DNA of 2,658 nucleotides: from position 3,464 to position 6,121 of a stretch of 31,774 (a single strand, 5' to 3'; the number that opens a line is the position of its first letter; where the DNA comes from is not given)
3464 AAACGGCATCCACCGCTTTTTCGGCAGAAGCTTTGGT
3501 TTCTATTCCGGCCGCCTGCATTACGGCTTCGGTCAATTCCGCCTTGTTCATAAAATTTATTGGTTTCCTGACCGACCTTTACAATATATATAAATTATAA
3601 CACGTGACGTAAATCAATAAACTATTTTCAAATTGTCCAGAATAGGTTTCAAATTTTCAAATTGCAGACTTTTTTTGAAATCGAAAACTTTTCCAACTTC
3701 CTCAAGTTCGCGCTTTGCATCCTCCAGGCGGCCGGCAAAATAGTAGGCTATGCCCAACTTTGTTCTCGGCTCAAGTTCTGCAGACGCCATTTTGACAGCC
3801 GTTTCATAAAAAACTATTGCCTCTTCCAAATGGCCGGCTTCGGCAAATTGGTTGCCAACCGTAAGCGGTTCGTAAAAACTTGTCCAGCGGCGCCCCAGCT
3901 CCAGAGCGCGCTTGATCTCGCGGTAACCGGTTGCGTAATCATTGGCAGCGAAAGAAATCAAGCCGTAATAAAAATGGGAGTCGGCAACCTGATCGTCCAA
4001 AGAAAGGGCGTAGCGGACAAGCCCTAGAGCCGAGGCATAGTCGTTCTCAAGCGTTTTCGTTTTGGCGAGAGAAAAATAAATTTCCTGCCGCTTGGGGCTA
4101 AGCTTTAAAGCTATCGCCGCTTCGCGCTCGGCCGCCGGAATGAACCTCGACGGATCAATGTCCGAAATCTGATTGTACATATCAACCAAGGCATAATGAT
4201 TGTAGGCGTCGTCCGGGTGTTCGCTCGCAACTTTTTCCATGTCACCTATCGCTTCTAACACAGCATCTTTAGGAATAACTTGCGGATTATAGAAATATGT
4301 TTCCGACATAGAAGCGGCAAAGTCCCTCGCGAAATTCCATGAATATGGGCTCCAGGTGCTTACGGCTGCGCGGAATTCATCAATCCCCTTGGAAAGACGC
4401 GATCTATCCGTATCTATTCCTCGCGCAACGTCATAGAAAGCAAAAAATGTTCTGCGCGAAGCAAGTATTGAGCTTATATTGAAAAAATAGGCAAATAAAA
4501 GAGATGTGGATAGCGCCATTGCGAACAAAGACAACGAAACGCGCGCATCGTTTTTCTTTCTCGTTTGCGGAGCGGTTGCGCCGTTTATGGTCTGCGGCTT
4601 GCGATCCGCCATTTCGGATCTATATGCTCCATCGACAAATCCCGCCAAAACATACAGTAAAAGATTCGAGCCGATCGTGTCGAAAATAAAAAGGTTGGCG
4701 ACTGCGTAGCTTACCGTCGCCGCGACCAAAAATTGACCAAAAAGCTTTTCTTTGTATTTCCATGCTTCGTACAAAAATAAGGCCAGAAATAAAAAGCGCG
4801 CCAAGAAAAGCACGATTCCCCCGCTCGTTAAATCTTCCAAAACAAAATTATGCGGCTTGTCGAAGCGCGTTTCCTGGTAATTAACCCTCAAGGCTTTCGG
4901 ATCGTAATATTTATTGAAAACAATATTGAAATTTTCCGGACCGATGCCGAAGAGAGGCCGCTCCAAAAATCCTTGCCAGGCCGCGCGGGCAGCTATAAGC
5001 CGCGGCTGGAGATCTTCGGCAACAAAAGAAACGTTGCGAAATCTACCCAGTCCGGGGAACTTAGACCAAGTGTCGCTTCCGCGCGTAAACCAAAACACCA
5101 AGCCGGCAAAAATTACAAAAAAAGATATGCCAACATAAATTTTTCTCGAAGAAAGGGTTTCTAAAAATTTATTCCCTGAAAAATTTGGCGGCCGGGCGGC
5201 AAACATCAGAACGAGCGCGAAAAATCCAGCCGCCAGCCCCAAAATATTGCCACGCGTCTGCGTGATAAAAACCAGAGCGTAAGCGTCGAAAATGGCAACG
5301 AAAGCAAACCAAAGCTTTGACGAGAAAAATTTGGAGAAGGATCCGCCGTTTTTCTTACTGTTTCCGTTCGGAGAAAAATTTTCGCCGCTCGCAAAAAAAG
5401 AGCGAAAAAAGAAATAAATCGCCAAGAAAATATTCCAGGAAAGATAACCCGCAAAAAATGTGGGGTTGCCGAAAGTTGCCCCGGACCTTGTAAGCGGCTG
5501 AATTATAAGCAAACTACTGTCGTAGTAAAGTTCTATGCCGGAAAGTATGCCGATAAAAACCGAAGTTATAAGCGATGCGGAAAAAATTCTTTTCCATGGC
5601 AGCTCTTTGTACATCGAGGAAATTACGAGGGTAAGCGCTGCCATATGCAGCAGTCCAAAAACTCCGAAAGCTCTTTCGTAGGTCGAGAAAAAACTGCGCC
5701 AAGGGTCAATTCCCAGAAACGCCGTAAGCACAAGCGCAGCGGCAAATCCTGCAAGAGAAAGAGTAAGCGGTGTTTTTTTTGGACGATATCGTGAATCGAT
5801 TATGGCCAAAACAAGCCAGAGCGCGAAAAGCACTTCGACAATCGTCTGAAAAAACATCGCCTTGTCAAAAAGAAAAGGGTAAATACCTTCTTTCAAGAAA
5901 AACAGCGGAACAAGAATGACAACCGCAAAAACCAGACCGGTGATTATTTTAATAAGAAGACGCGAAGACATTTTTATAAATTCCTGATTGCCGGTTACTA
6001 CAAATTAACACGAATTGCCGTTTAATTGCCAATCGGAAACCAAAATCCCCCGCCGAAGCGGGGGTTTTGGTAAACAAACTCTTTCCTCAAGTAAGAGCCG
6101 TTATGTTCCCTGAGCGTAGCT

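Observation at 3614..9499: Putative protein O-glycosylation module: Wzy_C+TPR membrane enzyme next to a giant S/T-rich surface protein, with a UDP-glucose synthase nearby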

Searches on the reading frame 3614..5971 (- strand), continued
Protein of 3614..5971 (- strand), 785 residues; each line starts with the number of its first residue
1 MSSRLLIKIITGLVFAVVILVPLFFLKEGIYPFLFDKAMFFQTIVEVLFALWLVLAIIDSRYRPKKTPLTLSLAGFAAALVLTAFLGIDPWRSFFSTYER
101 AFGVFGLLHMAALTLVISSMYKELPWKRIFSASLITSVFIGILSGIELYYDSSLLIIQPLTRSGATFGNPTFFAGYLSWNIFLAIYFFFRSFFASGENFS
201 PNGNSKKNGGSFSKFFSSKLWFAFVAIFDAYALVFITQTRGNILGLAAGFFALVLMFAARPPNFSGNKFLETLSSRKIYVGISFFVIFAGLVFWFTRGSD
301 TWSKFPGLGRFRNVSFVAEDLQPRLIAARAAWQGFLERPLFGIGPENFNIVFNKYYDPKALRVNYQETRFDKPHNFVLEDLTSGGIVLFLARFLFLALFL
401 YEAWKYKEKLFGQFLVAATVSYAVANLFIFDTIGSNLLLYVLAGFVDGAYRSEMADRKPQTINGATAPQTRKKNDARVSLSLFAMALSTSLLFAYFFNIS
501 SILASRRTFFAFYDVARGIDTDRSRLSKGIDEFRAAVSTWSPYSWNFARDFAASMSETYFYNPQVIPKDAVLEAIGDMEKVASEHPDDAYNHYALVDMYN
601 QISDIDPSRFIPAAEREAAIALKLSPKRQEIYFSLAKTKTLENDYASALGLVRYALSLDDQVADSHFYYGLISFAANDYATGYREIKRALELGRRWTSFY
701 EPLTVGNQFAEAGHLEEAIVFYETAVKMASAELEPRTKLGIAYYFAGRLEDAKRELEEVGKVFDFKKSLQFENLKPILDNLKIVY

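Call 44: predict_structure(alignment_id=A2)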
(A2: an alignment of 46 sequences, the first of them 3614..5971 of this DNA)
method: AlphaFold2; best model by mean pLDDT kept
length: 785 residues; sequences in the alignment: 46
mean_pLDDT: 89.0   pTM: 0.88
mean pLDDT of the five models: 89.0, 88.6, 87.5, 86.6, 86.3
residues with pLDDT >= 90: 564; 70-90: 146; 50-70: 34; < 50: 41
segments of 3 or more residues with pLDDT < 50: 153-166, 196-210, 463-472
pLDDT, mean of each block of 10 residues (from residue 1): 94 97 81 82 98 96 95 98 96 89 90 98 95 93 81 46 50 89 93 59 46 56 89 84 93 96 81 91 93 90 78 75 89 97 94 94 70 85 97 98 94 97 91 92 97 82 48 74 97 96 94 88 91 97 94 96 93 98 96 97 97 98 97 97 97 97 96 96 97 90 95 96 94 93 97 95 90 94 90
secondary structure, 60 per line:
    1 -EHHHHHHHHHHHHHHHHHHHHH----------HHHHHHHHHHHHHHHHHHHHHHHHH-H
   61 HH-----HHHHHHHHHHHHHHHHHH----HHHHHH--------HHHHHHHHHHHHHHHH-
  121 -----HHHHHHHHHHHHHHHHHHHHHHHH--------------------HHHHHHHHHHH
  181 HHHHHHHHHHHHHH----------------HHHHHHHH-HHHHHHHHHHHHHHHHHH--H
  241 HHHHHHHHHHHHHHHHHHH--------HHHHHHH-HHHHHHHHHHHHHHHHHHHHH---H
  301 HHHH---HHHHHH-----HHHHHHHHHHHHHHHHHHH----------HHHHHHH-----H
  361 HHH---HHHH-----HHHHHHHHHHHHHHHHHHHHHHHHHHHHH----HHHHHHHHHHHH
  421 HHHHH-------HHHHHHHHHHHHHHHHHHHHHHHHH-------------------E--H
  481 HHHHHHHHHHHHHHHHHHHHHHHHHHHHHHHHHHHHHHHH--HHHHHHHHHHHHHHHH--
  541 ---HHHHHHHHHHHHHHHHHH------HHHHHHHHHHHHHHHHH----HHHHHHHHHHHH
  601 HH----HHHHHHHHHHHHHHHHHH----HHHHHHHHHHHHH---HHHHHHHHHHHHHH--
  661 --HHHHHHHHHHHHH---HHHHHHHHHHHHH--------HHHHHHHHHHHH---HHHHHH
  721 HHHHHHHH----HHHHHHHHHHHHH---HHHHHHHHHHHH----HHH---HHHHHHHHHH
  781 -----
elements in order (helices of 4 or more, strands of 3 or more residues): H3-23 H34-58 H68-85 H90-95 H104-119 H126-149 H170-194 H211-218 H220-237 H240-259 H268-274 H276-296 H300-304 H308-313 H319-337 H348-354 H360-363 H367-370 H376-404 H409-425 H433-457 H480-520 H523-538 H544-561 H568-584 H589-602 H607-624 H629-641 H645-658 H663-675 H679-691 H700-711 H715-728 H733-745 H749-760 H771-780

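Call 46: fold_search(model_id=the predicted structure, library=pdb)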
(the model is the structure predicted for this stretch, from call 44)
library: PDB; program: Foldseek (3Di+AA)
matches with E <= 10: 1344; with E <= 0.001: 37
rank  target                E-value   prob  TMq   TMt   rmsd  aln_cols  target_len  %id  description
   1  9qhc_A                3.4e-06  1.00  0.25  0.60   6.8       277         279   22  Crystal structure of 8-repeat CTPR protein with eliminated coordination sites (released 2025-10-22)
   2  9qhb                  6.0e-06  1.00  0.23  0.56   7.8       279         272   21  Crystal structure of 16-repeat CTPR protein with eliminated coordination sites (released 2025-10-22)
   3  8chy                  9.2e-06  1.00  0.23  0.56   7.6       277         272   22  Crystal structure of an 8-repeat consensus TPR superhelix with Zinc. (released 2024-02-21)
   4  1w3b_A                3.4e-05  1.00  0.27  0.48  15.9       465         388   16  The superhelical TPR domain of O-linked GlcNAc transferase reveals structural similarities to importin alpha. (released 2004-09-09)
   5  9qhc_B                4.9e-05  1.00  0.25  0.62   7.6       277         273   22  Crystal structure of 8-repeat CTPR protein with eliminated coordination sites (released 2025-10-22)
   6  6eou                  5.4e-05  1.00  0.22  0.44  11.2       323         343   18  O-GlcNAc transferase TPR domain with the intellectual disability associated mutation L254F (released 2018-05-09)
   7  8a3t_H                6.9e-05  1.00  0.27  0.40  23.9       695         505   14  S. cerevisiae APC/C-Cdh1 complex (released 2022-08-31)
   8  6bq1_B                6.9e-05  1.00  0.28  0.30  29.6       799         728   13  Human PI4KIIIa lipid kinase complex (released 2017-12-13)
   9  7tpg_B                1.1e-04  1.00  0.36  0.64   6.6       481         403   14  Single-Particle Cryo-EM Structure of the WaaL O-antigen ligase in its ligand bound state (released 2022-04-06)
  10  9b9g_D                1.2e-04  1.00  0.29  0.37  22.3       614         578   17  Structure of the PI4KA complex bound to Calcineurin (released 2024-09-11)
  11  9gaw_P                1.3e-04  1.00  0.26  0.39  21.9       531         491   13  High-resolution structure of the Anaphase-promoting complex/cyclosome (APC/C) bound to co-activator Cdh1 (released 2024-08-14)
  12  5dse_C                1.5e-04  1.00  0.27  0.30  28.1       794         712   13  Crystal Structure of the TTC7B/Hyccin Complex (released 2015-12-02)
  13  8dth_B                1.7e-04  1.00  0.20  0.22   9.7       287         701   16  Cryo-EM structure of Arabidopsis SPY alternative conformation 2 (released 2023-03-08)
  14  6af0_A                1.9e-04  1.00  0.23  0.20  33.4       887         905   13  Structure of Ctr9, Paf1 and Cdc73 ternary complex from Myceliophthora thermophila (released 2018-09-19)
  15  8a3t_F                2.4e-04  1.00  0.23  0.35  23.4       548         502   14  S. cerevisiae APC/C-Cdh1 complex (released 2022-08-31)
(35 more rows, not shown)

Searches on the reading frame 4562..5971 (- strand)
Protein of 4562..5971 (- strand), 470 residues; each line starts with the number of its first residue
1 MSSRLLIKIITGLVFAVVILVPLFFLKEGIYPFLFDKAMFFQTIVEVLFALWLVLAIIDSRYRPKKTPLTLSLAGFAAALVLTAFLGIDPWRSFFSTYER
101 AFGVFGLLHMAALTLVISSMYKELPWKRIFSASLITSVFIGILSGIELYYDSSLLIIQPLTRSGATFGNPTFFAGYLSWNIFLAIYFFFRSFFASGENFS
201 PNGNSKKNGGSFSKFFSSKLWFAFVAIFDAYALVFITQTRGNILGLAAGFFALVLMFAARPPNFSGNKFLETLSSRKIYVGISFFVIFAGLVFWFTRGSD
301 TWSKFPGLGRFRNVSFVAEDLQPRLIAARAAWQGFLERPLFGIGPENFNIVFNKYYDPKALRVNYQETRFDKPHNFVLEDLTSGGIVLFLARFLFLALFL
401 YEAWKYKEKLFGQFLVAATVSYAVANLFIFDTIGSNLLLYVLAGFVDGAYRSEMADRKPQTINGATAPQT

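Call 52: search_solved_structures(query=A3, max_evalue=10, show_alignments=3)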
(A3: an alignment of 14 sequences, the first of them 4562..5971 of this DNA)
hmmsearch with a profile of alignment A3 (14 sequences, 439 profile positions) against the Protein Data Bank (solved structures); distinct sequences matched with E-value up to 10: 4.
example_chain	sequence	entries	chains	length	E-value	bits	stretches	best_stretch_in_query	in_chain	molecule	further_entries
9rmk_A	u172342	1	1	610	1.5e-11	47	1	87-361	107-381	Oligosaccharyltransferase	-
7tpg_B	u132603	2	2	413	5.6e-10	41.9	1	186-361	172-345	Putative cell surface polysaccharide polymerase/ligase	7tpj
5i8l_A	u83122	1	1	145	0.0044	19.1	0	288-318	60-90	Lysozyme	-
6yt4_A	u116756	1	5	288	0.088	14.8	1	88-197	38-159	Sodium pumping rhodopsin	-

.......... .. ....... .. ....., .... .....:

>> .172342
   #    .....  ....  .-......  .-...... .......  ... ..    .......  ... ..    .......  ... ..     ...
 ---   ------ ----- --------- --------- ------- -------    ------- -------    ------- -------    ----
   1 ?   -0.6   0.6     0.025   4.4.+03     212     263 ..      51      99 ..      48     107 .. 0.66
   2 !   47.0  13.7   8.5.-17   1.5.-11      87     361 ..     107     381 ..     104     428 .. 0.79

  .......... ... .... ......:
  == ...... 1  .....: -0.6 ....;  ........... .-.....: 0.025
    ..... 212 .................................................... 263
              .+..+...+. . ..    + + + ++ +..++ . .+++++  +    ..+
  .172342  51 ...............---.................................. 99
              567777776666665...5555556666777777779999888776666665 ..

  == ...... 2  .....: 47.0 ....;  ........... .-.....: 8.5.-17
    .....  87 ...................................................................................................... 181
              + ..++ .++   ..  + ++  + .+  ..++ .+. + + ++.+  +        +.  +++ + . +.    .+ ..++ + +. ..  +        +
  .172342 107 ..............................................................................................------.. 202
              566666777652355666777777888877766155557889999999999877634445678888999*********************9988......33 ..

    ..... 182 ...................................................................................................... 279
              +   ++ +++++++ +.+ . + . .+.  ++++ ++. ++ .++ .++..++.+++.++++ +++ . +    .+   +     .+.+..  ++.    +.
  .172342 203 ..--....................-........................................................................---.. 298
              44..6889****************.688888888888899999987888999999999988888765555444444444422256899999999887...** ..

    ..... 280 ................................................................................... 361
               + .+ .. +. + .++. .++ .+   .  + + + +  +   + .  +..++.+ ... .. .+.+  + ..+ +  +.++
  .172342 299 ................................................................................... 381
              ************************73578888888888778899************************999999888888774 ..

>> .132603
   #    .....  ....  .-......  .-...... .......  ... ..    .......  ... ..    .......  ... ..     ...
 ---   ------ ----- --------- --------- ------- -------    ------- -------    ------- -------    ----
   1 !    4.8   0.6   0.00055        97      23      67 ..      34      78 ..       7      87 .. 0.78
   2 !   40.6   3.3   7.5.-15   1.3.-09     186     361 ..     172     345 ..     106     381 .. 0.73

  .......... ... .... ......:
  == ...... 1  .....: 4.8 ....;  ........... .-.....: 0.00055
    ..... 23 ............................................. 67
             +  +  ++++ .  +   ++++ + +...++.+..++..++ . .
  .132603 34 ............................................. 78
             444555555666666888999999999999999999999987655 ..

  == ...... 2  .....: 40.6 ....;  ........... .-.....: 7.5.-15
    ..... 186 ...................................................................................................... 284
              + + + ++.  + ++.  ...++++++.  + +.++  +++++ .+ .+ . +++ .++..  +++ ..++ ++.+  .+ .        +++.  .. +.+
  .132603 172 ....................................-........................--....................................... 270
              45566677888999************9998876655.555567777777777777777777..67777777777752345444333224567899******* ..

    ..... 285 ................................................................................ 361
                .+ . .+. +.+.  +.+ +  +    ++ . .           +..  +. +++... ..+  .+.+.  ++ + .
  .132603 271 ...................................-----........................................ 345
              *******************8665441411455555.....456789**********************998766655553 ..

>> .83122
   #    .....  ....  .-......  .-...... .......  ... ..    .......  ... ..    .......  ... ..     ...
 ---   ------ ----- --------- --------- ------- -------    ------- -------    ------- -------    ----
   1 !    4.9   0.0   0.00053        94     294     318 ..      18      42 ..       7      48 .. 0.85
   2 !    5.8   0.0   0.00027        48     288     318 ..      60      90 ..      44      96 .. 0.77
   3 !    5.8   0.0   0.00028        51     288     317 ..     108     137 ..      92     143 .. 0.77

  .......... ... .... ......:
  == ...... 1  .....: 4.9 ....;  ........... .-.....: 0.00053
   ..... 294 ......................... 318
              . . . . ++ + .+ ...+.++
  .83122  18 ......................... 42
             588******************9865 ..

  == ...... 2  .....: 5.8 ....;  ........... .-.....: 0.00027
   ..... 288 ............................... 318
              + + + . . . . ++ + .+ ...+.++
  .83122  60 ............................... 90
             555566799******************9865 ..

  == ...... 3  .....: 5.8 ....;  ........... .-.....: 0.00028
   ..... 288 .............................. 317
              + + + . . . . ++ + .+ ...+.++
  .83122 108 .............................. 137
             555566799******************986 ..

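Call 67: search_protein_families(library=pfam, alignment_id=A3, max_evalue=10)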
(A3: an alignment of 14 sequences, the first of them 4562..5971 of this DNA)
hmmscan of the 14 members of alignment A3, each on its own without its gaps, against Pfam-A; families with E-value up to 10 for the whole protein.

A. member 1, window:4562-5971:- (470 aa): 1 family
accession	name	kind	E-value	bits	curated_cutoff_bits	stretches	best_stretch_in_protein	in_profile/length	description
PF04932.20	Wzy_C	-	1.1e-14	54.9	31.7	1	232-391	8-147/149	O-Antigen ligase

B. families by the number of members that match (of 14 scanned): 13 families
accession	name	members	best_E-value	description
PF04932.20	Wzy_C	14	5.8e-22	O-Antigen ligase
PF13139.11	DUF3981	2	0.039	Domain of unknown function (DUF3981)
PF03649.18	UPF0014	1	0.0015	Uncharacterised protein family (UPF0014)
PF11803.13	UXS1_N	1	0.0044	UDP-glucuronate decarboxylase N-terminal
PF13786.12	DUF4179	1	0.014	Domain of unknown function (DUF4179)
PF04835.17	Pox_A9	1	0.072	A9 protein conserved region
PF10745.14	DUF2530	1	0.24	Protein of unknown function (DUF2530)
PF25592.1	DUF7937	1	0.45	Domain of unknown function (DUF7937)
PF23711.1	DUF7156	1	0.47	Family of unknown function (DUF7156)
PF20522.3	DUF6737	1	0.77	Domain of unknown function (DUF6737)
PF04689.18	S1FA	1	1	DNA binding protein S1FA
PF16982.10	Flp1_like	1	1.5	Putative Flagellin, Flp1-like, domain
PF14946.11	DUF4501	1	3.8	Domain of unknown function (DUF4501)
